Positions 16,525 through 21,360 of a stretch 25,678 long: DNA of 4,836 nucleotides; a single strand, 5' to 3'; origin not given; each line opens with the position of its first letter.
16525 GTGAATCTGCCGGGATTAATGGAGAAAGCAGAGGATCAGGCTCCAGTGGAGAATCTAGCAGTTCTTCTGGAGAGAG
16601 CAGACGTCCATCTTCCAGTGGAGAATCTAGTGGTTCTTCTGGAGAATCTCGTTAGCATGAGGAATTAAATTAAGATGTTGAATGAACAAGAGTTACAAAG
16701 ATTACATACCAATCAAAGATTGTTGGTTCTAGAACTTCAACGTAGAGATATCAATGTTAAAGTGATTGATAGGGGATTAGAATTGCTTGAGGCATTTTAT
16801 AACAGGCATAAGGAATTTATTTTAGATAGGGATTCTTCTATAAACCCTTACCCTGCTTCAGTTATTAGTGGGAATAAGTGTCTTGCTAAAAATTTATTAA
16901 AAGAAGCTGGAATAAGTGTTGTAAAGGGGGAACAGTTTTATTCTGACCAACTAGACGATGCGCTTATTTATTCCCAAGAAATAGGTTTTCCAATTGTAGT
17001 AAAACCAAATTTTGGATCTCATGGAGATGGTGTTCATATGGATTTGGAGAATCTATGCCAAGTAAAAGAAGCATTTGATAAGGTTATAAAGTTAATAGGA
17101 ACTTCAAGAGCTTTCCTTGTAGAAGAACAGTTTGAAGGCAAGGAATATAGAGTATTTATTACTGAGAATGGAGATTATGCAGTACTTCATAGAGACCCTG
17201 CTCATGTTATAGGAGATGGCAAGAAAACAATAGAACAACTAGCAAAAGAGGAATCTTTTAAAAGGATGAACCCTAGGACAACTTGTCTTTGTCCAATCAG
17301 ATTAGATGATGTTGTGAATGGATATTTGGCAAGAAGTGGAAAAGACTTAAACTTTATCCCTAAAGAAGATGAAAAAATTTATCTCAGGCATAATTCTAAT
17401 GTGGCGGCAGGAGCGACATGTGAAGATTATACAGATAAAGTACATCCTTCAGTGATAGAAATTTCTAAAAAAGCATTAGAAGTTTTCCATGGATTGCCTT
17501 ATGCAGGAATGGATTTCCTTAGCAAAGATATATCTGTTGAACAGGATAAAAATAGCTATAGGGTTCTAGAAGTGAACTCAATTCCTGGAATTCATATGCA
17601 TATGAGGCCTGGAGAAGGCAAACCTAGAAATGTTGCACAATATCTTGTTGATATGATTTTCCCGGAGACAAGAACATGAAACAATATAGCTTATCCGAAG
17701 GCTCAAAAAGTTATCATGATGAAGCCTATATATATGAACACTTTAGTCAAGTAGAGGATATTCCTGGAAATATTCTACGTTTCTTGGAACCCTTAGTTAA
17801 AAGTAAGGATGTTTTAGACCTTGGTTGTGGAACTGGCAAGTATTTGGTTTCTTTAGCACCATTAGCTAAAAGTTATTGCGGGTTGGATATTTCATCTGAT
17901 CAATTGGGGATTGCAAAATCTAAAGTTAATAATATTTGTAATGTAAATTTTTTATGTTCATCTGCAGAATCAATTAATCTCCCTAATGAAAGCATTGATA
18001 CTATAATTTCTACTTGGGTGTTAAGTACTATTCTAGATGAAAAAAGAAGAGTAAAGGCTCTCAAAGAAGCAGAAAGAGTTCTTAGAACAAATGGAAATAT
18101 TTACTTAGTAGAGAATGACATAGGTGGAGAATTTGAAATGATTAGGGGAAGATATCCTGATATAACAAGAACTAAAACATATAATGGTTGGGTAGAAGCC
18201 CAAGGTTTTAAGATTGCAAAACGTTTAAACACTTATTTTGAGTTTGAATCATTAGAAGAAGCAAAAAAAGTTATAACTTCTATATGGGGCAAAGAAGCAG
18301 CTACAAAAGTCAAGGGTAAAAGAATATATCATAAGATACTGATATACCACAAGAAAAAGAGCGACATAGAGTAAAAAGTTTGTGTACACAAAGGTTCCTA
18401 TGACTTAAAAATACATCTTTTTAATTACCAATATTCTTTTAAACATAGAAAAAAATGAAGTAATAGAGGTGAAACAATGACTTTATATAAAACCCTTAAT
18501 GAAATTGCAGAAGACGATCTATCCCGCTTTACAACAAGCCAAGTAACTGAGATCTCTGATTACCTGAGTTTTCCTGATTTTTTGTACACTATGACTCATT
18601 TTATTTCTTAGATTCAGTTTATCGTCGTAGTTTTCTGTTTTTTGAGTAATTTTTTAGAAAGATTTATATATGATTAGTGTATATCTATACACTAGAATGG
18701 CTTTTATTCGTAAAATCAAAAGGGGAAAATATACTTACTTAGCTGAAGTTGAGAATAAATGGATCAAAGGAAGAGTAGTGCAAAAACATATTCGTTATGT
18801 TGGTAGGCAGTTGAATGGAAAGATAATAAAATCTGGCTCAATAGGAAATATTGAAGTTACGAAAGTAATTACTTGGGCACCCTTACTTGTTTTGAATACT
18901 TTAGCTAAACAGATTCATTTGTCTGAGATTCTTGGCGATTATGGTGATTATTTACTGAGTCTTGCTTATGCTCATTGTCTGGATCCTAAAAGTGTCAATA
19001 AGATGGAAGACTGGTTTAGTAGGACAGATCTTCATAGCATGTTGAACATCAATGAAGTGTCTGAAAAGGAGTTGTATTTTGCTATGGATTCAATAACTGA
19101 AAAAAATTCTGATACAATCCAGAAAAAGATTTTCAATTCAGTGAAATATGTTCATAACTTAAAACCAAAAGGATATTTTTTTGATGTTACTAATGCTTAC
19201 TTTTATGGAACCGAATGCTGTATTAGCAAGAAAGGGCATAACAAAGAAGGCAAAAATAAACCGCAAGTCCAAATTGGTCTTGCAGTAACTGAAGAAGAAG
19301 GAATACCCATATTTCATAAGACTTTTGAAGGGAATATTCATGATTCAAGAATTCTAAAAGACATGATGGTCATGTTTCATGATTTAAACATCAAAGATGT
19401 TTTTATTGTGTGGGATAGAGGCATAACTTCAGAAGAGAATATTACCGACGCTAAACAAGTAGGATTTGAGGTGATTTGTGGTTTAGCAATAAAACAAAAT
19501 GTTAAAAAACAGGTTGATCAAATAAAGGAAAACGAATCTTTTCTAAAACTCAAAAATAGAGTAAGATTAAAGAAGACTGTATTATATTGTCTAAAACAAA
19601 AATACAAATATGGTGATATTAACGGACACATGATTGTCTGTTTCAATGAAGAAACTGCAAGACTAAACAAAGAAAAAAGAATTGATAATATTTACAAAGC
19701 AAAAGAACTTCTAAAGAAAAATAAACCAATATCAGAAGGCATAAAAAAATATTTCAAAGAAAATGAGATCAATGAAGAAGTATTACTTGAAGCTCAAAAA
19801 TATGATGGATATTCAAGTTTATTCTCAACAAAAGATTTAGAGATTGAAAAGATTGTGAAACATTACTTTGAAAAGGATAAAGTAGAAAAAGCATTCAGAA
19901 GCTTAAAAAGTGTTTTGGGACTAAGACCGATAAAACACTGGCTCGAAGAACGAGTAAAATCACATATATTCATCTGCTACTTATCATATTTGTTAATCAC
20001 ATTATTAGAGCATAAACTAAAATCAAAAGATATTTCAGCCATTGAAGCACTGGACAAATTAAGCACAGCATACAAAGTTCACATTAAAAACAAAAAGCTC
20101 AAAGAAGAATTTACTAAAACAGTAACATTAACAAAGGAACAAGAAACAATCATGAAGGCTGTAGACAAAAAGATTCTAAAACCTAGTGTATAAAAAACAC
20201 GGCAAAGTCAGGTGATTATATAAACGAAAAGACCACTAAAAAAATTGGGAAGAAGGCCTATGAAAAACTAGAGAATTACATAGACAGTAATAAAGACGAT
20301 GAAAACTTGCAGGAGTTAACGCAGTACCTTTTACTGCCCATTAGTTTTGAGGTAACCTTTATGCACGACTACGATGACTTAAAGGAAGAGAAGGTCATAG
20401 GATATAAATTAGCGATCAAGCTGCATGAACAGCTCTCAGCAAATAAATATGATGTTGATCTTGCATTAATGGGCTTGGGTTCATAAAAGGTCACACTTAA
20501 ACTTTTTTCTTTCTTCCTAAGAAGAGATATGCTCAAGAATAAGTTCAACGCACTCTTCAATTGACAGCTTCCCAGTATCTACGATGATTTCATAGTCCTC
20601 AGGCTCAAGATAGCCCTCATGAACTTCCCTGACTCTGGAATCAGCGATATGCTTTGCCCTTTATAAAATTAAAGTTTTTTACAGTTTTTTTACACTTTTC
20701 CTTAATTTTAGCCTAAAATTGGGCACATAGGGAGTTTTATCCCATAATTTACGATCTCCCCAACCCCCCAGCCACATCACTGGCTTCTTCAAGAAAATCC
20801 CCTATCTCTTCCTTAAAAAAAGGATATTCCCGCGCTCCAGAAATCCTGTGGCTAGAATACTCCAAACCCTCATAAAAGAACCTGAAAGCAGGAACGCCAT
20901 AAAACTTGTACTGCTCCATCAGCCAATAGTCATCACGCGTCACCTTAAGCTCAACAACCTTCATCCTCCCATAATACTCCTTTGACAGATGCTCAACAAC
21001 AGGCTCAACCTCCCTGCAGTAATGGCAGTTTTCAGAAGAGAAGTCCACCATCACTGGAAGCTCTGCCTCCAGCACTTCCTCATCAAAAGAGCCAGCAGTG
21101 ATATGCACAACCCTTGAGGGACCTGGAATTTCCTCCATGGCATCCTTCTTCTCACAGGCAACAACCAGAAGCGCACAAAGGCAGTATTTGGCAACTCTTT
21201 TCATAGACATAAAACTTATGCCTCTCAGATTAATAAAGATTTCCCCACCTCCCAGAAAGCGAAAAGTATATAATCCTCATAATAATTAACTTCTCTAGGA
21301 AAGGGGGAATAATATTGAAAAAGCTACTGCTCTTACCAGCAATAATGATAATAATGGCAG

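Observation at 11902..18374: AT-rich operon combining two radical SAM enzymes, a CoaE-like kinase, a DUF3419 enzyme, a CphA-type ATP-grasp ligase and a methyltransferase with a (S/N)GES-repeat protein: candidate undescribed peptide/scaffold-modification system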

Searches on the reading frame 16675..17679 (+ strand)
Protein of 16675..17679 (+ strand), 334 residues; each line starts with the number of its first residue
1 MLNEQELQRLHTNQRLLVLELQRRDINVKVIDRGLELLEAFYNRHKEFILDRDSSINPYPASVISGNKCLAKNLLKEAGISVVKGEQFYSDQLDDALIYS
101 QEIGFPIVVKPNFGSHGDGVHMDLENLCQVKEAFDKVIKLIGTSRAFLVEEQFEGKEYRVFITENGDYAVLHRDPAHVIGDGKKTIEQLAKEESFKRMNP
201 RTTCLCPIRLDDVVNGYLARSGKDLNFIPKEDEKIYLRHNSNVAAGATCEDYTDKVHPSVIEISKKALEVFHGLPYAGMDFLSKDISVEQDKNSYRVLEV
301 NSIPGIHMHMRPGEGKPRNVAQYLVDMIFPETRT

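Call 4: search_protein_families(library=pfam, proteins=[window:16675-17679:+], max_evalue=0.01)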
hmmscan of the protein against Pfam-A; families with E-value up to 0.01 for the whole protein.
window:16675-17679:+ (334 aa): 7 families
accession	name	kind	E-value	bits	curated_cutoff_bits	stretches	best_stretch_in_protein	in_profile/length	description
PF02786.22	CPSase_L_D2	-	2.2e-08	34.3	19.8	1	68-136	2-69/211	Carbamoyl-phosphate synthase L chain, ATP binding domain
PF07478.18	Dala_Dala_lig_C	-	2.3e-07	31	24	1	74-172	1-100/204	D-ala D-ala ligase C-terminus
PF08443.16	RimK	-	4.1e-07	30.2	21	1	67-172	3-104/188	RimK-like ATP-grasp domain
PF01071.24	GARS_A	-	5.3e-06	26.8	27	1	66-167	1-103/194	Phosphoribosylglycinamide synthetase, ATP-grasp (A) domain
PF14397.11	ATPgrasp_ST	-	0.0002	21.1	31.4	0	55-122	9-78/278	Sugar-transfer associated ATP-grasp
PF13535.11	ATP-grasp_4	-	0.0012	18.9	27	1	103-170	1-80/160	ATP-grasp domain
PF13549.11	ATP-grasp_5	-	0.0059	16.4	27.6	1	71-143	15-90/221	ATP-grasp domain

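Call 5: search_protein_families(library=ncbifam, proteins=[window:16675-17679:+], max_evalue=0.01)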
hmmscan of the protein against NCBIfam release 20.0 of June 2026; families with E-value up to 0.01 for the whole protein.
window:16675-17679:+ (334 aa): 37 families (the best 25 are shown)
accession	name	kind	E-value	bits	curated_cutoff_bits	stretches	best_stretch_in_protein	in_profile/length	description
NF010623.0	PRK14016.1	subfamily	2.9e-69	234.1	877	1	61-332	208-475/871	cyanophycin synthetase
TIGR02068.2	cya_phycin_syn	equivalog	9.3e-69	232.3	850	1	20-332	167-474/862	cyanophycin synthetase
NF002688.0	PRK02471.1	equivalog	1.2e-53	182.6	425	1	15-332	436-755/756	bifunctional glutamate--cysteine ligase GshA/glutathione synthetase GshB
TIGR03103.1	trio_acet_GNAT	equivalog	2.4e-40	138.6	569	1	8-333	238-545/547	N-acetylglutaminylglutamine synthetase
TIGR01435.1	glu_cys_lig_rel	equivalog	6.4e-36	123.8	656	1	17-329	420-719/719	bifunctional glutamate--cysteine ligase/glutathione synthetase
TIGR00768.1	rimK_fam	subfamily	6.4e-12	45.4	143.4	2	55-173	75-193/276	RimK family alpha-L-glutamate ligase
NF040720.1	MptN_Meth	equivalog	1.9e-11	43.6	350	2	56-173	90-205/291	tetrahydromethanopterin:alpha-L-glutamate ligase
NF002378.0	PRK01372.1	subfamily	1e-10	40.8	243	1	61-172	94-198/305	D-alanine--D-alanine ligase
TIGR02144.1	LysX_arch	equivalog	1.7e-10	40.5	275.6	1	55-120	75-138/281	lysine biosynthesis protein LysX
TIGR01205.1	D_ala_D_alaTIGR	subfamily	1.3e-08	34.2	245.65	1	61-167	100-205/318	D-alanine--D-alanine ligase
NF006406.0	PRK08654.1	equivalog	4.5e-08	32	739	1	65-136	113-183/499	acetyl-CoA carboxylase biotin carboxylase subunit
NF005525.0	PRK07178.1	equivalog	1.3e-07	30.7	768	1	65-140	112-186/471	acetyl-CoA carboxylase biotin carboxylase subunit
TIGR00877.1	purD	equivalog_domain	3e-07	29.6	288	1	61-167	98-205/425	phosphoribosylamine--glycine ligase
NF004085.0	PRK05586.1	equivalog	3.1e-07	29.7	723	1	65-122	113-170/448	acetyl-CoA carboxylase biotin carboxylase subunit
TIGR00514.1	accC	equivalog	9.5e-07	28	626.5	1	58-122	105-170/449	acetyl-CoA carboxylase biotin carboxylase subunit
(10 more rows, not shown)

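Call 6: search_protein_families(library=padloc, proteins=[window:16675-17679:+], max_evalue=0.01)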
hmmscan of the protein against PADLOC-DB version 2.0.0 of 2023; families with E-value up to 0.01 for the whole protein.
window:16675-17679:+ (334 aa): 0 families

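Call 43: search_solved_structures(query=window:16675-17676:+, max_evalue=0.00001, show_alignments=1)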
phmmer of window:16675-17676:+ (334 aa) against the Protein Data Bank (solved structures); distinct sequences matched with E-value up to 0.00001: 16.
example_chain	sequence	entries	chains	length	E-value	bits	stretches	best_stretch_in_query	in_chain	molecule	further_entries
7wac_A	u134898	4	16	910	1.7e-44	155.8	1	70-332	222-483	Cyanophycin synthase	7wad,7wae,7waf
7lgm_A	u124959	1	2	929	1.9e-42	149.1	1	57-331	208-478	Cyanophycin synthase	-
7lg5_A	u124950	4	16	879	6.1e-42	147.4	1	66-331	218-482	Cyanophycin synthase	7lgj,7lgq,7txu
7txv_A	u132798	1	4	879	6.1e-42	147.4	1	66-331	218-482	Cyanophycin synthase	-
8fxh_A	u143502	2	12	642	6.1e-39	137.5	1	67-330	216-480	RimK domain-containing protein ATP-grasp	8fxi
7ta5_A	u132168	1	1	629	1.1e-38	136.7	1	71-330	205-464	Glutathione synthase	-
7lgn_A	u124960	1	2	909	2.2e-38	135.7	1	21-331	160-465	Cyanophycin synthase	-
3ln6_A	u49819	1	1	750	1.4e-33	119.9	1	11-331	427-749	Glutathione biosynthesis bifunctional protein gshAB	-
3ln7_A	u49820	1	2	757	6.7e-32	114.4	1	13-332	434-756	Glutathione biosynthesis bifunctional protein gshAB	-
2ip4_A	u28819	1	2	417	3.6e-07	33.1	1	60-167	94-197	Phosphoribosylamine--glycine ligase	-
2dzd_A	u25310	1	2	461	4.3e-07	32.9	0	65-156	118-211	pyruvate carboxylase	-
7kc7_A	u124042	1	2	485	6e-06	29.1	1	63-162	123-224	2-oxoglutarate carboxylase small subunit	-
2yw2_A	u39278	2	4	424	8.7e-06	28.6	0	61-170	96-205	Phosphoribosylamine--glycine ligase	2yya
7kct_A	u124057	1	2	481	9.4e-06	28.5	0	63-162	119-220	2-oxoglutarate carboxylase small subunit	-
7kbl_A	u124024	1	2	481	9.4e-06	28.5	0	63-162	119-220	2-oxoglutarate carboxylase small subunit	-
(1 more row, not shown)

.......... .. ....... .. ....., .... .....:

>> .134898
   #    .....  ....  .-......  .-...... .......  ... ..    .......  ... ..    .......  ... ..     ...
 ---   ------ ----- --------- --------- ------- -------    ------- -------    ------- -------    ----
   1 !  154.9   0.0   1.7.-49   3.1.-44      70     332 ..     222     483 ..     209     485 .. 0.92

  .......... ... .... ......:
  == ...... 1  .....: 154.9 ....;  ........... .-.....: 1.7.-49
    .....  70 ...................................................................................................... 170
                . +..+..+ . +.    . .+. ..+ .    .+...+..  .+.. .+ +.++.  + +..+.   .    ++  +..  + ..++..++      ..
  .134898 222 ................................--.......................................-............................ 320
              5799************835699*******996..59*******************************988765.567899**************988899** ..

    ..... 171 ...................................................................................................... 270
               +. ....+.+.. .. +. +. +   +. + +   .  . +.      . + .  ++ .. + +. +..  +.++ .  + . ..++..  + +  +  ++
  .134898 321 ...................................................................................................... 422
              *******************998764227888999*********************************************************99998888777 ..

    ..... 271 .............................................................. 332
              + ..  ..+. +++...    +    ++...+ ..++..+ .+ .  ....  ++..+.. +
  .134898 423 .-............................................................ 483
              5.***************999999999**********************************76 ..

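Call 79: find_homologous_proteins(query=window:16675-17676:+, max_evalue=1e-30)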
Query window:16675-17676:+ (334 aa): 358 proteins with E <= 1e-30 among 2104 candidates; the best 120 are listed.
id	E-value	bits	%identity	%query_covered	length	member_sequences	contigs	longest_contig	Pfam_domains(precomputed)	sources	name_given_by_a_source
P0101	2.8e-211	719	100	95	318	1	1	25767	PF02786.23,PF08443.17,PF01071.25,PF07478.19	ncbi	ncbi:MAG: hypothetical protein ABIB71_03780 [Candidatus Woesearchaeota archaeon]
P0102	7.3e-166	569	75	100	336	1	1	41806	PF02786.23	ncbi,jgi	-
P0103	2.6e-163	561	72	100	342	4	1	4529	PF02786.23,PF08443.17,PF01071.25,PF07478.19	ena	-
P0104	1.3e-162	559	71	100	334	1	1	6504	PF02786.23,PF07478.19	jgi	jgi:cyanophycin synthetase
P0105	5.8e-162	557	71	100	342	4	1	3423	PF14397.12,PF02786.23,PF08443.17,PF07478.19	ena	-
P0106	1.8e-160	552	71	100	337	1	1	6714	PF02786.23,PF08443.17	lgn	-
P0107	1.6e-158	545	70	100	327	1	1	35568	PF02786.23,PF08443.17,PF02655.20,PF07478.19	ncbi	-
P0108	2.9e-155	535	70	100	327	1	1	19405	PF02786.23,PF08443.17,PF07478.19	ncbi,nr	ncbi:hypothetical protein HY837_03930 [archaeon]|nr:hypothetical protein [archaeon]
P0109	3.0e-155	535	71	99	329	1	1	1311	PF14397.12,PF13549.12,PF02786.23,PF08443.17,PF02655.20,PF01071.25,PF07478.19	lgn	-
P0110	4.3e-154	531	69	100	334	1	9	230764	PF02786.23,PF08443.17,PF01071.25,PF07478.19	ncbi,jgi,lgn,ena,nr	ncbi:hypothetical protein HOK51_01150 [Candidatus Woesearchaeota archaeon]|jgi:cyanophycin synthetas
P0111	7.3e-153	527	69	100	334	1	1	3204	PF08443.17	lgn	-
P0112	1.8e-151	522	68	100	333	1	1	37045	PF02786.23,PF08443.17,PF02655.20,PF07478.19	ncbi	ncbi:hypothetical protein ACFL1H_00460 [Nanoarchaeota archaeon]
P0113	4.2e-151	521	68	99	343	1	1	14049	PF02786.23,PF01071.25,PF07478.19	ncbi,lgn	-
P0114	4.3e-148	511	68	100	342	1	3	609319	PF08443.17,PF01071.25,PF07478.19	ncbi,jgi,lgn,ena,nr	ncbi:hypothetical protein HN587_03425 [Candidatus Woesearchaeota archaeon]|jgi:cyanophycin synthetas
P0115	9.6e-148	510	67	100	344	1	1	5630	PF02786.23,PF08443.17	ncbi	ncbi:MAG: hypothetical protein ABIH41_06650 [Nanoarchaeota archaeon]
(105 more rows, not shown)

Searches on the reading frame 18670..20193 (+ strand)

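Call 4: search_protein_families(library=pfam, proteins=[window:18670-20193:+], max_evalue=0.01)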
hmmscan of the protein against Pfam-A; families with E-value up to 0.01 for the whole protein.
window:18670-20193:+ (507 aa): 1 family
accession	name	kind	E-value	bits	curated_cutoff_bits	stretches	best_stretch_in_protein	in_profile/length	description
PF01609.27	DDE_Tnp_1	-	4.3e-11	43.4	23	1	186-442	23-200/200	Transposase DDE domain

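Call 5: search_protein_families(library=ncbifam, proteins=[window:18670-20193:+], max_evalue=0.01)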
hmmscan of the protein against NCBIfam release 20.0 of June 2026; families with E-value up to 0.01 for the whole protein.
window:18670-20193:+ (507 aa): 6 families
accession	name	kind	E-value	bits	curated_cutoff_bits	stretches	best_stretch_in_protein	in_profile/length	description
NF033559.2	transpos_IS1634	equivalog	3.8e-84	283.4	100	1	52-499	23-480/483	IS1634 family transposase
NF033592.1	transpos_IS4_1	equivalog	2.2e-08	33.6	115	1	191-446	130-331/332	IS4 family transposase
NF049999.1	transpos_IS701_3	equivalog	3.4e-06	26.2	170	1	387-453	301-367/412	IS701 family transposase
NF033551.1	transpos_IS1182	equivalog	3.1e-05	23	270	1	189-274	257-343/488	IS1182 family transposase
NF049921.1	transpos_IS701_2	equivalog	0.0017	17.8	250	0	388-450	231-294/318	IS701 family transposase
NF033591.1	transpos_IS4_2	equivalog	0.0049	16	152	1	297-447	146-281/340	IS4 family transposase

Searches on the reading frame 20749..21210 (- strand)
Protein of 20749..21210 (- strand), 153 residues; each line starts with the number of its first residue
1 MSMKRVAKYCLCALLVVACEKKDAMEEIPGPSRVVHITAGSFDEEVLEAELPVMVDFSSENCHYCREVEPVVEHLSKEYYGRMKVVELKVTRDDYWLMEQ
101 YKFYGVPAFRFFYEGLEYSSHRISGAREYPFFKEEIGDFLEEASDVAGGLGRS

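Call 62: search_protein_families(library=pfam, proteins=[window:20749-21210:-], max_evalue=0.001)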
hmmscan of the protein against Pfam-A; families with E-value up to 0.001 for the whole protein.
window:20749-21210:- (153 aa): 2 families
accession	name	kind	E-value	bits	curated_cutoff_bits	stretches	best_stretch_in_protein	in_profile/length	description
PF00085.26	Thioredoxin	-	3.6e-14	53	23.5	1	34-128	2-93/103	Thioredoxin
PF13098.12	Thioredoxin_2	-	1e-05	26.2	27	1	49-116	4-85/104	Thioredoxin-like domain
